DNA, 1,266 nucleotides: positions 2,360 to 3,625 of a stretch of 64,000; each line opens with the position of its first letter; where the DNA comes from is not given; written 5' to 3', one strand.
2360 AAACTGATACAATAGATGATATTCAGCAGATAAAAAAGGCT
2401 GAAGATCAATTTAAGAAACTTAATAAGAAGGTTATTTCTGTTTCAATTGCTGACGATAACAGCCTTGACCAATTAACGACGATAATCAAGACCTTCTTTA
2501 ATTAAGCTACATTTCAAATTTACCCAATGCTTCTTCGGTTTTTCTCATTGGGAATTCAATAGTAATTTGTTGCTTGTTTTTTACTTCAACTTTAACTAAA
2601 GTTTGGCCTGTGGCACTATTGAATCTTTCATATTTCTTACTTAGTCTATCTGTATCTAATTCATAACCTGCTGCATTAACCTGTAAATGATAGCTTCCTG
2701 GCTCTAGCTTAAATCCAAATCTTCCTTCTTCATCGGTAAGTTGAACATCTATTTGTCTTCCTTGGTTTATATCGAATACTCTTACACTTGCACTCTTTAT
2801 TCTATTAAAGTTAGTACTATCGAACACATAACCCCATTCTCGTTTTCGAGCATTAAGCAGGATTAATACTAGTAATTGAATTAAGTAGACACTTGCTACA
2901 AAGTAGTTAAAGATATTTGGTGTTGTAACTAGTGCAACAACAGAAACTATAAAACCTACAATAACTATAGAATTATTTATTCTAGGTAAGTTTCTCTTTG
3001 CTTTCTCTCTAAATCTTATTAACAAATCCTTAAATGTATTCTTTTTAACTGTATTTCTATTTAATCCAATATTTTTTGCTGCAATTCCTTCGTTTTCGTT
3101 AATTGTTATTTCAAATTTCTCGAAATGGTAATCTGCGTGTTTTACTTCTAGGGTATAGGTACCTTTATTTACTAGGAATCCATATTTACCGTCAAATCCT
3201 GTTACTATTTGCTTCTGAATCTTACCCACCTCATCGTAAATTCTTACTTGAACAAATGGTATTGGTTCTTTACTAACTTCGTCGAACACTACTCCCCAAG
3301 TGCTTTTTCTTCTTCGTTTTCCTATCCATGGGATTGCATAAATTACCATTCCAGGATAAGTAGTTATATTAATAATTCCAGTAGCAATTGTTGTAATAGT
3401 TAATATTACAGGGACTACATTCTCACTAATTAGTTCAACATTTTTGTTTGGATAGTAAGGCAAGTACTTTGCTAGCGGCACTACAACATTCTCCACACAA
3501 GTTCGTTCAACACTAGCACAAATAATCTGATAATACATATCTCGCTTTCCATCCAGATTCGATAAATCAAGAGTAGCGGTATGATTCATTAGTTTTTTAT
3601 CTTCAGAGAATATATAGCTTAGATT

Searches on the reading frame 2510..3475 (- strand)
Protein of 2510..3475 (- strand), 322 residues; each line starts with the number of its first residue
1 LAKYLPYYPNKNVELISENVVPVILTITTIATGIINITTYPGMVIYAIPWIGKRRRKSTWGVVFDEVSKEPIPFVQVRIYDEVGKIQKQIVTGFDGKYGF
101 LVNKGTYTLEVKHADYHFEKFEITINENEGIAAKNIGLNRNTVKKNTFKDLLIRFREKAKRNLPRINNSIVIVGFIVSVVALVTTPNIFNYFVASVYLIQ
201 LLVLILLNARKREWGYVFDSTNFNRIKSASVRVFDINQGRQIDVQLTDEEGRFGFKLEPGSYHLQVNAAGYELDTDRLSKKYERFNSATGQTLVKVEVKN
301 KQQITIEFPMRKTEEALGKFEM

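Call 81: predict_structure(alignment_id=A4)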
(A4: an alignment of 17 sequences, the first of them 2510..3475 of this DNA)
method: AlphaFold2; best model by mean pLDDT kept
length: 322 residues; sequences in the alignment: 17
mean_pLDDT: 78.6   pTM: 0.46
mean pLDDT of the five models: 78.6, 77.9, 76.6, 76.2, 73.7
residues with pLDDT >= 90: 63; 70-90: 184; 50-70: 54; < 50: 21
segments of 3 or more residues with pLDDT < 50: 1-3, 10-15, 53-57, 316-322
pLDDT, mean of each block of 10 residues (from residue 1): 54 52 69 77 64 54 81 89 91 81 90 89 81 86 66 71 76 88 85 87 74 82 88 86 83 89 90 89 77 88 90 59 29
secondary structure, 60 per line:
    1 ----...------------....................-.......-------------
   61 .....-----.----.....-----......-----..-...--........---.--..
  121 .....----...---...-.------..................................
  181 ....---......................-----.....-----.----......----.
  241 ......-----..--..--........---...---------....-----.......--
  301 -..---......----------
elements in order: H20-39 H41-47 E61-65 E76-80 E86-91 E100-102 E105-112 E119-125 E130-132 E136-138 H147-184 H188-209 E215-219 E230-235 E240-246 E260-267 E271-273 E283-286 E292-298 E307-312

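Call 83: fold_search(model_id=the predicted structure, library=pdb)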
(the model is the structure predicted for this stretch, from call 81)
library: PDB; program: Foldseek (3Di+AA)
matches with E <= 10: 613; with E <= 0.001: 20
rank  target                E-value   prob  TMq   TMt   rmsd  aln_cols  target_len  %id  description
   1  10ps                  1.2e-07  1.00  0.23  0.14  18.1       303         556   14  Crystal structure of SdrD A2-A3-B1-B2 domains from Staphylococcus aureus JH1 (released 2026-02-11)
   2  6fwv_B                4.0e-07  1.00  0.24  0.15  19.0       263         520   16  The Bacillus anthracis TIE protein (released 2018-08-08)
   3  6fwv_A                1.0e-06  1.00  0.24  0.15  19.0       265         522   15  The Bacillus anthracis TIE protein (released 2018-08-08)
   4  4oq1                  7.9e-05  1.00  0.22  0.22  17.3       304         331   10  Structure of the Streptococcal ancillary pilin (released 2014-04-23)
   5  1qmu_A                2.0e-04  1.00  0.23  0.19   1.8        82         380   24  Duck carboxypeptidase D domain II (released 2000-10-13)
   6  5hbb_B                2.4e-04  0.99  0.21  0.25  16.1       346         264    9  Crystal structure of shaft pilin spaA from Lactobacillus rhamnosus GG - E139A mutant (released 2016-07-20)
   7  5j4m_C                2.7e-04  0.99  0.20  0.25  16.0       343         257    8  Crystal structure of shaft pilin SpaA from Lactobacillus rhamnosus GG - E269A/D295N double mutant (released 2016-07-20)
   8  5hbb_A                2.9e-04  0.99  0.19  0.22  16.8       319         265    9  Crystal structure of shaft pilin spaA from Lactobacillus rhamnosus GG - E139A mutant (released 2016-07-20)
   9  5f44_C                3.6e-04  0.99  0.21  0.25  15.6       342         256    8  Crystal structure of shaft pilin spaA from Lactobacillus rhamnosus GG (released 2016-07-20)
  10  5hbb_C                3.6e-04  0.99  0.21  0.24  16.1       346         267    9  Crystal structure of shaft pilin spaA from Lactobacillus rhamnosus GG - E139A mutant (released 2016-07-20)
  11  5hdl_A                3.6e-04  0.99  0.20  0.24  15.9       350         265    8  Crystal structure of shaft pilin spaA from Lactobacillus rhamnosus GG - E269A mutant (released 2016-07-20)
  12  4jdz_B                3.6e-04  0.98  0.23  0.18  23.0       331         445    9  Structures of SdrD from Staphylococcus aureus reveal the molecular mechanism of how the cell surface receptors recogni (released 2013-06-19)
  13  3irz                  3.8e-04  1.00  0.25  0.20   3.5       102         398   20  Crystal structure of functional region of UafA from Staphylococcus saprophyticus in P212121 form (released 2010-09-08)
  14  5f44_A                4.5e-04  0.99  0.21  0.24  15.6       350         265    8  Crystal structure of shaft pilin spaA from Lactobacillus rhamnosus GG (released 2016-07-20)
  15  5f44_B                4.7e-04  0.98  0.19  0.23  16.0       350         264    8  Crystal structure of shaft pilin spaA from Lactobacillus rhamnosus GG (released 2016-07-20)
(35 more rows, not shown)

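Call 87: find_homologous_proteins(query=A4, max_evalue=1e-8)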
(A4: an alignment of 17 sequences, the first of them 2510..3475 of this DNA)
Query A4 (17 sequences) (322 aa, profile of the alignment): 23 proteins with E <= 1e-8 among 7747 candidates.
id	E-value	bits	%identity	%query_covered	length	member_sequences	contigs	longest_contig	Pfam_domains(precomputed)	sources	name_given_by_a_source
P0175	2.3e-97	344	77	100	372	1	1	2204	PF13715.13,PF13620.13,PF09430.17,PF22904.4,PF17210.10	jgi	-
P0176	9.6e-69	250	35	94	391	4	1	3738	PF13715.13,PF23194.2,PF07210.19,PF13620.13,PF22904.4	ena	-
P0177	3.5e-51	192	27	68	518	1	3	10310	PF13715.13,PF13620.13,PF22904.4,PF17210.10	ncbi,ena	-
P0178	4.0e-50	189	19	80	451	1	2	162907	PF13715.13,PF11974.15,PF13620.13,PF17210.10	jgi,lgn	jgi:hypothetical protein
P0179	1.7e-48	184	29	77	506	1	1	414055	PF13715.13,PF17802.8,PF13620.13,PF17210.10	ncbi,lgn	-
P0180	5.7e-48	182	28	72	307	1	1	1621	PF13715.13,PF07210.19,PF13620.13,PF22904.4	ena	-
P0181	2.0e-47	180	26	93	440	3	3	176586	PF13715.13,PF17802.8,PF13620.13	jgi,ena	-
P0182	4.9e-47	179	28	69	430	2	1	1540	PF13715.13,PF22902.3,PF13620.13,PF17210.10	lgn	-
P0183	3.8e-46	176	27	85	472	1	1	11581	PF13715.13,PF07210.19,PF13620.13,PF22904.4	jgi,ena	-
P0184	5.0e-46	175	27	82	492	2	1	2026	PF11974.15,PF13620.13,PF17210.10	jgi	-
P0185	8.1e-45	171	27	68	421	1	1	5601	PF13715.13,PF13620.13,PF22904.4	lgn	-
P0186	1.3e-44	171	26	91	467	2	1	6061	PF13715.13,PF23194.2,PF13620.13,PF22904.4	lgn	-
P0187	3.6e-44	169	25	67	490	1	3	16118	PF13715.13,PF17802.8,PF13620.13,PF17210.10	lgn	-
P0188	3.7e-44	169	26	67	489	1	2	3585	PF13715.13,PF17802.8,PF13620.13,PF17210.10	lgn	-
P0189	8.4e-44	168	19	70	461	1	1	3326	PF13715.13,PF11974.15,PF17802.8,PF13620.13,PF22904.4,PF17210.10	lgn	-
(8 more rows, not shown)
